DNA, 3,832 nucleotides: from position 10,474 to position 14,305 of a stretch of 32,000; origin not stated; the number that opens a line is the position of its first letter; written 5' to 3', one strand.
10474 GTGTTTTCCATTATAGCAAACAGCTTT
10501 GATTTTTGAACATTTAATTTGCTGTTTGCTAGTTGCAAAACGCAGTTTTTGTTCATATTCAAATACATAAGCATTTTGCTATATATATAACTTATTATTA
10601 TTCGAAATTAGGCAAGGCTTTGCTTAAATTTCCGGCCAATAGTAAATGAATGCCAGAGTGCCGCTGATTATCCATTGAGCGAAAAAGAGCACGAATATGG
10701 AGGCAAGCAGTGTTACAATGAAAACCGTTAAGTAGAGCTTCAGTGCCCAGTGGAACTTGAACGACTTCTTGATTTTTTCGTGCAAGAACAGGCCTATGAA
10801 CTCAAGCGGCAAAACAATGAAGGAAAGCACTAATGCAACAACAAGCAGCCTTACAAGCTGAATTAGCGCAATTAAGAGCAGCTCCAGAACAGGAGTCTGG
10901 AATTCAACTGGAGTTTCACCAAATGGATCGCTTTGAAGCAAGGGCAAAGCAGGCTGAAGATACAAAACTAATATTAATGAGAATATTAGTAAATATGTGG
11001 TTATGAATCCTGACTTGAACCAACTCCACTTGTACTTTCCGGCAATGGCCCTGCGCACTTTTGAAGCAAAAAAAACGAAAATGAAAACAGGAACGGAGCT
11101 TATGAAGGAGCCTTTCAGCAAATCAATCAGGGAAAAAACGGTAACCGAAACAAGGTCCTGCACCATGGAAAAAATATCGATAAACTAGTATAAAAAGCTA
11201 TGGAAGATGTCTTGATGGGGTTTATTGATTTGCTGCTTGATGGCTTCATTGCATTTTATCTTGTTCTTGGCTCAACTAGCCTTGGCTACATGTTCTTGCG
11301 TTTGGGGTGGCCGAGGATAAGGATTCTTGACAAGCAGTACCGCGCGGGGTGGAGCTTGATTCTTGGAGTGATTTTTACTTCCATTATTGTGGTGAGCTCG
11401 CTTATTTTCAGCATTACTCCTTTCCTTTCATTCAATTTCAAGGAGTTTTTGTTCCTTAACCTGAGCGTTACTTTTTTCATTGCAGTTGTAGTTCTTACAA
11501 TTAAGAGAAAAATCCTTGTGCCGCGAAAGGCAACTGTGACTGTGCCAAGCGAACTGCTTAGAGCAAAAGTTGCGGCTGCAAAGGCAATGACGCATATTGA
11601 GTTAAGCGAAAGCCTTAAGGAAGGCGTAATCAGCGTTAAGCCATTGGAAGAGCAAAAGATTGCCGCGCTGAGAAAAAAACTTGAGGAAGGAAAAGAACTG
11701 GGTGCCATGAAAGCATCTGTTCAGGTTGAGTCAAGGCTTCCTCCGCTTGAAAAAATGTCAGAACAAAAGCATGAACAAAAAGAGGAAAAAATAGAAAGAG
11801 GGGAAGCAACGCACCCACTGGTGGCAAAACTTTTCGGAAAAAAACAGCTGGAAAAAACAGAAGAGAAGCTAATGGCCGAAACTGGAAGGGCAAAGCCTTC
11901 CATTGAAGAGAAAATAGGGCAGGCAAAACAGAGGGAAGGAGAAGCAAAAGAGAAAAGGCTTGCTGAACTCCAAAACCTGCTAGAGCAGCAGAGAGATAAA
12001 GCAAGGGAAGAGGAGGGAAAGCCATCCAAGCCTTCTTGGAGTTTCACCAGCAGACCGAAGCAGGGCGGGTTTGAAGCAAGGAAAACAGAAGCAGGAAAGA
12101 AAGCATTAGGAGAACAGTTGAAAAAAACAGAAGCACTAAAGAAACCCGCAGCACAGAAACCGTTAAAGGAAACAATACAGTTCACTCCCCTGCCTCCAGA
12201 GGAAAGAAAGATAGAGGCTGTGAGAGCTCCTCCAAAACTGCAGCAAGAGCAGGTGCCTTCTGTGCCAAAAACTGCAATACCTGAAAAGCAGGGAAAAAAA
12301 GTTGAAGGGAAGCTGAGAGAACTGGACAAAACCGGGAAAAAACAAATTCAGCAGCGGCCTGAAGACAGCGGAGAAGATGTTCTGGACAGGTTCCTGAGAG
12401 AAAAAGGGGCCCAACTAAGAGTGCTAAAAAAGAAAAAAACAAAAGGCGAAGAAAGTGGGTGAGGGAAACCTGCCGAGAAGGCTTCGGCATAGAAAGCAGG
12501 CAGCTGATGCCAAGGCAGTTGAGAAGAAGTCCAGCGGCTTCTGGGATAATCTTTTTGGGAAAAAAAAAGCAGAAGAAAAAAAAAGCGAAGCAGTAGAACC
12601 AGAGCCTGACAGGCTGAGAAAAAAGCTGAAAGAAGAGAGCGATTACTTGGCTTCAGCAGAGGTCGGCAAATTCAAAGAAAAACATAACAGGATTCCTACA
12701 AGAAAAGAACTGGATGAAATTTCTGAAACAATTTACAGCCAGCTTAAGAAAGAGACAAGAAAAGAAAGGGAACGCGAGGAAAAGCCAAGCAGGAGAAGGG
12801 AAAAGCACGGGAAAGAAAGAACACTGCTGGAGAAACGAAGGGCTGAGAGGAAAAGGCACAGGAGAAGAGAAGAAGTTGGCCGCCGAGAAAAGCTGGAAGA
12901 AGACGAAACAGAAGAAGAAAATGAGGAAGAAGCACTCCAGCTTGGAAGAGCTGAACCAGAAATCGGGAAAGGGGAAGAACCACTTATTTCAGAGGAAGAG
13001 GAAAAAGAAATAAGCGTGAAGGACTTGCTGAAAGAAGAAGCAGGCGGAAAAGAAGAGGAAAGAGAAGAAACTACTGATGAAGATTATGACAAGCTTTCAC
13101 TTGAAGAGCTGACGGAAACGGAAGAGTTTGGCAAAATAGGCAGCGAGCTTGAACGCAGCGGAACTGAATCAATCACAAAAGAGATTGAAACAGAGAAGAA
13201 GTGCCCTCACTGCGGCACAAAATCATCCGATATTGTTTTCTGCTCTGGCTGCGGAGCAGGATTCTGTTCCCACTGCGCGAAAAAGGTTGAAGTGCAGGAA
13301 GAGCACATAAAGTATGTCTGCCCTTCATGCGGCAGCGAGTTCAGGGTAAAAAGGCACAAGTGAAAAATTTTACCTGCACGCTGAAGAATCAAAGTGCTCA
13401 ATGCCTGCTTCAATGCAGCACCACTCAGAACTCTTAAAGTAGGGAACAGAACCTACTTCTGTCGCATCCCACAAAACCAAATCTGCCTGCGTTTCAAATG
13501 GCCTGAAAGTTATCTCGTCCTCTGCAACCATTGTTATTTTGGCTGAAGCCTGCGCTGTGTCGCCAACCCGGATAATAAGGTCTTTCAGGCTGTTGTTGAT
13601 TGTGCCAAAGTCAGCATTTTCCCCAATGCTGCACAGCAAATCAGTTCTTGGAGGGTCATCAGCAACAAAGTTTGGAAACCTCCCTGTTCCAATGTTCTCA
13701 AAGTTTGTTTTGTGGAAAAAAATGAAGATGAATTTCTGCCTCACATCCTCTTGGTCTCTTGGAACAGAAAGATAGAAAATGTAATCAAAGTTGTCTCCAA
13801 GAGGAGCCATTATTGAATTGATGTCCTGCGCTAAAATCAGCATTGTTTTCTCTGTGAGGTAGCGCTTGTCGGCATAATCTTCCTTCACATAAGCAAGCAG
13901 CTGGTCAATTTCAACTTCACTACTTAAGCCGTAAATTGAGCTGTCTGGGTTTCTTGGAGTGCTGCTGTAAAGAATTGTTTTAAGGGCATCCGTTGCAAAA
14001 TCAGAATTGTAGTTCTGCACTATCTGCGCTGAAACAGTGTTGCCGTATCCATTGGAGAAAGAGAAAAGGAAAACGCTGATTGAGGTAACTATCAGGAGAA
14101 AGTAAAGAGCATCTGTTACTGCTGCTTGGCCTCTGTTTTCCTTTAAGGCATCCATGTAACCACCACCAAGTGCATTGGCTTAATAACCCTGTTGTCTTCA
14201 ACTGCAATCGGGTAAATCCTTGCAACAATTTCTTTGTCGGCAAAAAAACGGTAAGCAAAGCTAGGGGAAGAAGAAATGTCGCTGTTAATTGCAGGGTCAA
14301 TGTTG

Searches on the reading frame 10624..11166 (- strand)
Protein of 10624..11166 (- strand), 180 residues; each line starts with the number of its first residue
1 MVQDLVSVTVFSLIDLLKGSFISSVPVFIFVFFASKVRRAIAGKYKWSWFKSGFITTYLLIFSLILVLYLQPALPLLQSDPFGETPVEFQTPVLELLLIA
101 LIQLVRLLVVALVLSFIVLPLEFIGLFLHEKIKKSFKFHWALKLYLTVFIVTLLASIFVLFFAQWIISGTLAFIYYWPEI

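Call 6: search_protein_families(library=pfam, proteins=[window:10624-11166:-], max_evalue=0.1)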
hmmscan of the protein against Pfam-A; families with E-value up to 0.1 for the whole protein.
window:10624-11166:- (180 aa): 0 families

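Call 7: search_protein_families(library=ncbifam, proteins=[window:10624-11166:-], max_evalue=0.1)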
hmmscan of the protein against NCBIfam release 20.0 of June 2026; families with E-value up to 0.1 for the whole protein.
window:10624-11166:- (180 aa): 0 families

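Call 70: search_protein_families(library=pfam, proteins=[window:10624-11166:-], max_evalue=1)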
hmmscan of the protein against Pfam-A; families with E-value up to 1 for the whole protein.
window:10624-11166:- (180 aa): 0 families

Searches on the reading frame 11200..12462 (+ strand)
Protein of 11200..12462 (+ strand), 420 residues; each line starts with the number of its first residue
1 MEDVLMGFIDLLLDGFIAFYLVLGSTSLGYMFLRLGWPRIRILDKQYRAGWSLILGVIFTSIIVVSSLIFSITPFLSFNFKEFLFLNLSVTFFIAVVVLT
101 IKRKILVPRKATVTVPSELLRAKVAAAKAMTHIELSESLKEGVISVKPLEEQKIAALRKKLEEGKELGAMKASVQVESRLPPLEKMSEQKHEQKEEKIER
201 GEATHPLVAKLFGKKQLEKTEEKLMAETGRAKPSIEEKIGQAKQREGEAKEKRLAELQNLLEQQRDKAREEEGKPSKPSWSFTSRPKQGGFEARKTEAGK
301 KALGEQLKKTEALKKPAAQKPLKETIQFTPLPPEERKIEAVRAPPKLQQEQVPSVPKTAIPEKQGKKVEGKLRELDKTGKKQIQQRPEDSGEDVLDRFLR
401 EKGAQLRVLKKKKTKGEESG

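Call 70: search_protein_families(library=pfam, proteins=[window:11200-12462:+], max_evalue=1)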
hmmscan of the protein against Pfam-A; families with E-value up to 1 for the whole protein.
window:11200-12462:+ (420 aa): 1 family
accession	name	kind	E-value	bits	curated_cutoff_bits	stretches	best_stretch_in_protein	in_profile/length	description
PF14038.11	YqzE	-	0.82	10.2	27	1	185-213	16-44/54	YqzE-like protein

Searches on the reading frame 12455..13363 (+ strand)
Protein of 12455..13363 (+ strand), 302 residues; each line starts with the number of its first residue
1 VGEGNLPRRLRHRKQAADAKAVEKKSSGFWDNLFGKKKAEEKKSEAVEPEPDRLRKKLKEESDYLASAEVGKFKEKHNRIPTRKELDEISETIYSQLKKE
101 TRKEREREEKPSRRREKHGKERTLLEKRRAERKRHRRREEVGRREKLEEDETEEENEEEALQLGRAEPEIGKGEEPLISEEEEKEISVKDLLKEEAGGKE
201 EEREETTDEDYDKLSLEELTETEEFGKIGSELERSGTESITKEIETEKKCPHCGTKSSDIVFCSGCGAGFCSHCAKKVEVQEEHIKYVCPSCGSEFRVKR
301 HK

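Call 70: search_protein_families(library=pfam, proteins=[window:12455-13363:+], max_evalue=1)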
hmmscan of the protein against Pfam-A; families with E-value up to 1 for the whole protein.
window:12455-13363:+ (302 aa): 26 families (the best 25 are shown)
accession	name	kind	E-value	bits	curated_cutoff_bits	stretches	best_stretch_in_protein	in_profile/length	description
PF13248.11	Zn_ribbon_3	-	5.2e-06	26.2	27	1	247-269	2-25/26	zinc-ribbon domain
PF09297.16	Zn_ribbon_NUD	-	5.3e-05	23.3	24.8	1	269-296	4-31/32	NADH pyrophosphatase zinc ribbon domain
PF10418.14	DHODB_Fe-S_bind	-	0.0012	19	23.9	1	265-289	5-29/41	Iron-sulfur cluster binding domain of dihydroorotate dehydrogenase B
PF13920.12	zf-C3HC4_3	-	0.0016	18.6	27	1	247-295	2-45/49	Zinc finger, C3HC4 type (RING finger)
PF07754.17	HVO_2753_ZBP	-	0.0029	17.8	33.2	1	271-295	1-25/46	Small zinc finger protein HVO_2753-like, Zn-binding pocket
PF14369.11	Zn_ribbon_19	-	0.0051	17.4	30.8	1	270-296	4-31/35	zinc-ribbon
PF12773.13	DZR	-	0.0087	16.6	27.3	1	250-293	1-45/45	Double zinc ribbon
PF13240.11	Zn_Ribbon_1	-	0.01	16.1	25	1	249-269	1-22/23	zinc-ribbon domain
PF22289.1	DmmA-like_C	-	0.011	16.1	27.4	1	270-301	3-33/44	Dimethylamine monooxygenase subunit DmmA-like, C-terminal domain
PF06827.20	zf-FPG_IleRS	-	0.011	16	21.3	1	248-276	2-29/30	Zinc finger found in FPG and IleRS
PF08792.16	A2L_zn_ribbon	-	0.012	15.8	22.9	1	271-296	6-31/33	A2L zinc ribbon domain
PF14446.12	Prok-RING_1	-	0.037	14.4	29.1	1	246-278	3-38/54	Prokaryotic RING finger family 1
PF24460.1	DUF7575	-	0.04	13.7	28.5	0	246-267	2-24/28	Domain of unknown function (DUF7575)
PF07191.17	Zn_ribbon_6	-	0.044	14.2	25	1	271-299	3-29/67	Double zinc ribbon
PF23547.1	Zn_ribbon_FGT1_1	-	0.051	13.6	27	1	271-293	5-27/35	FORGETTER1 first zinc ribbon domain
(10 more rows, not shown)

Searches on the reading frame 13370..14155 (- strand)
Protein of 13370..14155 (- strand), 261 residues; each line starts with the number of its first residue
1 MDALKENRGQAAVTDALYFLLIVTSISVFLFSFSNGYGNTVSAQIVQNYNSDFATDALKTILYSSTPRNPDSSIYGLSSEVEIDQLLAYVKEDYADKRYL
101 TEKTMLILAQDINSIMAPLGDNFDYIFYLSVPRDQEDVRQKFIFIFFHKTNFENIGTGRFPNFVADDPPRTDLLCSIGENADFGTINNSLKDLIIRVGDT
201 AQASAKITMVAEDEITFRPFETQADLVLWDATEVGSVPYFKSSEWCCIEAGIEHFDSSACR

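Call 74: search_protein_families(library=pfam, proteins=[window:13370-14155:-], max_evalue=0.01)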
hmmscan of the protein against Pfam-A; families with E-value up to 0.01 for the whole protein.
window:13370-14155:- (261 aa): 1 family
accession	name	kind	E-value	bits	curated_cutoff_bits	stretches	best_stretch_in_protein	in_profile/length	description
PF19643.4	DUF6146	-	0.0012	19.1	27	1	22-97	50-124/133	Family of unknown function (DUF6146)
